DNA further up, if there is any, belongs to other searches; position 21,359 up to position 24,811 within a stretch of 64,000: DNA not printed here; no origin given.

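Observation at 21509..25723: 1050-aa secreted protein of unknown fold plus a membrane-anchored chaperone-like gene placed directly at the head of the pilus locus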

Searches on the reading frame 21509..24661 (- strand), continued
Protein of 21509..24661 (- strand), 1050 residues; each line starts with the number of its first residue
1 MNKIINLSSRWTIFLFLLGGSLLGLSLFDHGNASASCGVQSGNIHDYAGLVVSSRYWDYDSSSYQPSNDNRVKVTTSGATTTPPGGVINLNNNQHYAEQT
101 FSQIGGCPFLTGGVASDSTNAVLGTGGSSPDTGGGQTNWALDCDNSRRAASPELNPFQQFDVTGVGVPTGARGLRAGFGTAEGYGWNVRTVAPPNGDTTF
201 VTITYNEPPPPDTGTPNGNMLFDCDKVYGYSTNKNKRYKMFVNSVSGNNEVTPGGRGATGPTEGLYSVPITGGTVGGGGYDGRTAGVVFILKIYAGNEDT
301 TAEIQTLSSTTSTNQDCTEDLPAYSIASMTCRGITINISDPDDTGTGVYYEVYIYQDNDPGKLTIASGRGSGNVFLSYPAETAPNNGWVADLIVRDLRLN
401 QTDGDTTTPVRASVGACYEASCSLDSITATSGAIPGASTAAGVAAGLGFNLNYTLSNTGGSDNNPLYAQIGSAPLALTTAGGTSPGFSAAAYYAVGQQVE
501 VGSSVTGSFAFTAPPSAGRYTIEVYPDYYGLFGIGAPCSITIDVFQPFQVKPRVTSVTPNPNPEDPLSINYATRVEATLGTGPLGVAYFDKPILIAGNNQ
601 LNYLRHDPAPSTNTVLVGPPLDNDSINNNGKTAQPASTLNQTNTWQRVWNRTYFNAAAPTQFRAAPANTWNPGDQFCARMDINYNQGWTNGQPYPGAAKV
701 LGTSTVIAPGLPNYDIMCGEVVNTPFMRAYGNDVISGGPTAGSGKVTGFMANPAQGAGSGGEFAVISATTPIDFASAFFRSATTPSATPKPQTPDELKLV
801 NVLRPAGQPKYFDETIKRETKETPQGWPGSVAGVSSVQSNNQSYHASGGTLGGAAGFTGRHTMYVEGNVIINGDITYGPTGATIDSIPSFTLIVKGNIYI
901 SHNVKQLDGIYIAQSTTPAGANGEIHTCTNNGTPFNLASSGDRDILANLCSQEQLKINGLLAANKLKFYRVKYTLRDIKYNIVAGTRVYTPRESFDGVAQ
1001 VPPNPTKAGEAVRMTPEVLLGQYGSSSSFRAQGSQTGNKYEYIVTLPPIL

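Call 63: fold_search(model_id=the predicted structure, library=pdb)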
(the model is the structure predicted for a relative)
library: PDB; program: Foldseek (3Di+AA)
matches with E <= 10: 1174; with E <= 0.001: 61
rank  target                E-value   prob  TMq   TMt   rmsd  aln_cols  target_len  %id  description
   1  9ijj_C                6.9e-06  1.00  0.12  0.12  26.5       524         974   10  In situ structure of the central apparatus in mouse sperm axoneme. (released 2025-06-04)
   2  7y8s_B                7.2e-06  1.00  0.10  0.29  19.8       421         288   11  Crystal structure of sDscam FNIII1-3 domains, isoform beta2v6 (released 2023-05-24)
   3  7mrq                  8.8e-06  1.00  0.12  0.26  12.7       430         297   10  Chicken CNTN4 FN1-FN3 domains with T751A, V752A, Y781A, E786A mutations (released 2022-01-05)
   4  6xax_A                1.4e-05  1.00  0.12  0.29  13.4       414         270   10  Structure of a fragment of human fibronectin containing the 11th type III domain, extra domain A, and the 12th type II (released 2021-06-09)
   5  7sqc_2B               2.9e-05  1.00  0.13  0.18  25.3       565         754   10  Ciliary C1 central pair apparatus isolated from Chlamydomonas reinhardtii (released 2022-04-13)
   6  5e53_D                3.0e-05  1.00  0.10  0.25  16.0       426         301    8  Crystal structure of chicken CNTN1 FN1-FN3 domains (released 2016-08-31)
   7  7y8s_A                3.5e-05  1.00  0.09  0.27  19.9       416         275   11  Crystal structure of sDscam FNIII1-3 domains, isoform beta2v6 (released 2023-05-24)
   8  9u61_C                4.1e-05  0.99  0.12  0.16  24.8       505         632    8  CP/MBL pathways C3 convertase C4b2a and C3 complex (released 2026-01-14)
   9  4gh7_B                4.5e-05  1.00  0.11  0.28  15.5       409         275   11  Crystal structure of Anticalin N7A in complex with oncofetal fibronectin fragment Fn7B8 (released 2012-12-26)
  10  5e4s                  5.0e-05  0.99  0.09  0.24  16.8       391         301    9  Crystal structure of mouse CNTN4 FN1-FN3 domains (released 2016-08-31)
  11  7sqc_F0               5.5e-05  1.00  0.13  0.32  13.1       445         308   10  Ciliary C1 central pair apparatus isolated from Chlamydomonas reinhardtii (released 2022-04-13)
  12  3t4a_A                5.8e-05  1.00  0.12  0.18  27.2       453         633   10  Structure of a truncated form of Staphylococcal Complement Inhibitor B bound to human C3c at 3.4 Angstrom resolution (released 2011-11-23)
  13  9u5z_E                5.8e-05  0.99  0.11  0.09  22.1       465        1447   10  C3 convertases zymogen C4b2 in activation state (released 2026-01-14)
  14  4gh7_D                6.1e-05  1.00  0.10  0.26  15.3       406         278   11  Crystal structure of Anticalin N7A in complex with oncofetal fibronectin fragment Fn7B8 (released 2012-12-26)
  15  3l5h_A                8.2e-05  0.93  0.09  0.12  22.5       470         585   12  Crystal structure of the full ectodomain of human gp130: New insights into the molecular assembly of receptor complexe (released 2010-05-19)
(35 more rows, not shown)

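Call 81: list_cluster_members(proteins=[P0001, P0152, P0004, P0008, P0016, P0023, P0046, P0071, P0087, P0144])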
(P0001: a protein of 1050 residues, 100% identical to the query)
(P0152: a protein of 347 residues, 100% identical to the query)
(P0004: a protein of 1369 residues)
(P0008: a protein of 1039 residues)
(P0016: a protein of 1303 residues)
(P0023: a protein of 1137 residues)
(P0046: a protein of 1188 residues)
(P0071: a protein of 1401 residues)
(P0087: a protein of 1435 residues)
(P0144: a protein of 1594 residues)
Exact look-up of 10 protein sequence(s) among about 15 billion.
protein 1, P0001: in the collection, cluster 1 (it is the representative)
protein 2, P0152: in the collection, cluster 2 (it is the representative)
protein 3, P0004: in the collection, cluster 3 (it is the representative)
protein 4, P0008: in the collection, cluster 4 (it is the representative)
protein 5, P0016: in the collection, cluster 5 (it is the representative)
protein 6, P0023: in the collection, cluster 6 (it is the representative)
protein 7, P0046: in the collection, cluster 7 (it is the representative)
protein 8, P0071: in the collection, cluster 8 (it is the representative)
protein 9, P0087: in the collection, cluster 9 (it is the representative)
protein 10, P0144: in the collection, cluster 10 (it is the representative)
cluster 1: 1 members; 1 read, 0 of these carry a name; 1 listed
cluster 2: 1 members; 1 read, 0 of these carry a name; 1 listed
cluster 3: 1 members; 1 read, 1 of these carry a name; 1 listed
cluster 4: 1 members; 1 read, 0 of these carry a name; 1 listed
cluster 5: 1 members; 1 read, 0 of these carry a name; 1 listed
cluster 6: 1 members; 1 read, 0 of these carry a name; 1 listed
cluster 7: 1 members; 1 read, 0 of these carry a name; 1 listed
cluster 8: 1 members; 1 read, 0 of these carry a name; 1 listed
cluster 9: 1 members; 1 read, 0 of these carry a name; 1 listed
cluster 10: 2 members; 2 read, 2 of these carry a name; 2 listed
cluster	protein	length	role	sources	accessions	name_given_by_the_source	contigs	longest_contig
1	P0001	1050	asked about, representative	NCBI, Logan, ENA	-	-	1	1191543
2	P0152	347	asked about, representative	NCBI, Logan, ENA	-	-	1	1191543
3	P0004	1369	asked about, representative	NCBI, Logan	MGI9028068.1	MAG: SurA N-terminal domain-containing protein [Candidatus Saccharimonadales bacterium]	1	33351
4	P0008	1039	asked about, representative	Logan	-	-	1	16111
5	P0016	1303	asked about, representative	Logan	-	-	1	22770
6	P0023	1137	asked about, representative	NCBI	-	-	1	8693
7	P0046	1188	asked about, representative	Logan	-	-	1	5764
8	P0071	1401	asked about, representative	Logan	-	-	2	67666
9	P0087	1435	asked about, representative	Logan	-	-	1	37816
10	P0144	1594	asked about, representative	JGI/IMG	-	hypothetical protein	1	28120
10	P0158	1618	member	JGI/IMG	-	hypothetical protein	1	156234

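Call 95: search_solved_structures(query=A2, max_evalue=10)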
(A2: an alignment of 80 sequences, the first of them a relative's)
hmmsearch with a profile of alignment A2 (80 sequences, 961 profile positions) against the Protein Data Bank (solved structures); distinct sequences matched with E-value up to 10: 1.
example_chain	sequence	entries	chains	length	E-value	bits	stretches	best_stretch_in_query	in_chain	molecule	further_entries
7lgm_A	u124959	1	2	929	2.7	9.9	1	759-809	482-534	Cyanophycin synthase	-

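Call 102: find_encoding_contigs(protein=P0004, flank=8000, max_places=2)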
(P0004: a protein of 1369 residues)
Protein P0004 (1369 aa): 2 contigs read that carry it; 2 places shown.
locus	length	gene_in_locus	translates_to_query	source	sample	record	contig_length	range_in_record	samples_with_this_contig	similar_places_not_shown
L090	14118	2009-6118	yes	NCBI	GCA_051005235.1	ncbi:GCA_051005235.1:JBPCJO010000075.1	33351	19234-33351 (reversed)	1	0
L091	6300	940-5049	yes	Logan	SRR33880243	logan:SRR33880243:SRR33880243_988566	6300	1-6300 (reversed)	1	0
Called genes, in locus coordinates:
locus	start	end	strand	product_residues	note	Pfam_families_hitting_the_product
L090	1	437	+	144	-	PF00393:6PGD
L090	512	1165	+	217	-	PF00156:Pribosyltran (faint)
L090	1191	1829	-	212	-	-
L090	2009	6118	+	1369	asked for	PF13624:SurA_N_3 (weak)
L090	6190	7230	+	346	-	PF06723:MreB_Mbl (faint), PF11104:PilM_2, PF14450:FtsA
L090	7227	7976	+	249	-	-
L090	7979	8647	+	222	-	-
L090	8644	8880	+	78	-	-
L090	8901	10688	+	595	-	PF05157:MshEN, PF00437:T2SSE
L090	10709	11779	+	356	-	PF00437:T2SSE, PF13191:AAA_16 (weak), PF25199:nSTAND_NTPase5 (weak)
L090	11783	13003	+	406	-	PF28597:T2SSF_N, PF00482:T2SSF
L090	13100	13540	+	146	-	PF07963:N_methyl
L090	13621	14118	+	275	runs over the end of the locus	PF06750:A24_N_bact, PF01478:Peptidase_A24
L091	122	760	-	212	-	-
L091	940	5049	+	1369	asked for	PF13624:SurA_N_3 (weak)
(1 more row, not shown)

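Call 103: find_encoding_contigs(protein=P0016, flank=8000, max_places=2)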
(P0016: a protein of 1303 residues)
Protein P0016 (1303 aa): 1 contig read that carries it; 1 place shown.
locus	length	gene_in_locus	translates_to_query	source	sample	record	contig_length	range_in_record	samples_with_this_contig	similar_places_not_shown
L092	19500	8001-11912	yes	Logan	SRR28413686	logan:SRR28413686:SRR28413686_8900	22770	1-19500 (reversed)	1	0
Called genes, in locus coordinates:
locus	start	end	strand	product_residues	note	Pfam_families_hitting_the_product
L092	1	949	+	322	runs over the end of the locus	PF13354:Beta-lactamase2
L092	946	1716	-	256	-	PF01061:ABC2_membrane, PF12698:ABC2_membrane_3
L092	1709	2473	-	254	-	PF00005:ABC_tran, PF13304:AAA_21 (faint)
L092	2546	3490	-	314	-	-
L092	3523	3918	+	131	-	PF13417:GST_N_3 (weak), PF13409:GST_N_2 (weak)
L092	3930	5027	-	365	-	PF01926:MMR_HSR1, PF02421:FeoB_N, PF06071:YchF-GTPase_C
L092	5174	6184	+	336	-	PF07728:AAA_5 (weak)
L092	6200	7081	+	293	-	PF23822:DUF7192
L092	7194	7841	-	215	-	-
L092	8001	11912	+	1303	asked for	-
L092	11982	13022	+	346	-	PF25216:Volactin (faint), PF11104:PilM_2, PF14450:FtsA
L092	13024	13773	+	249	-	-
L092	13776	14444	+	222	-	-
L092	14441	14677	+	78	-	-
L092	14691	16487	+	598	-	PF05157:MshEN, PF00437:T2SSE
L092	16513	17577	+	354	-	PF00437:T2SSE, PF13191:AAA_16 (weak), PF25199:nSTAND_NTPase5 (weak)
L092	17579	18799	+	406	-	PF28597:T2SSF_N, PF00482:T2SSF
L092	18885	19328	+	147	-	PF07963:N_methyl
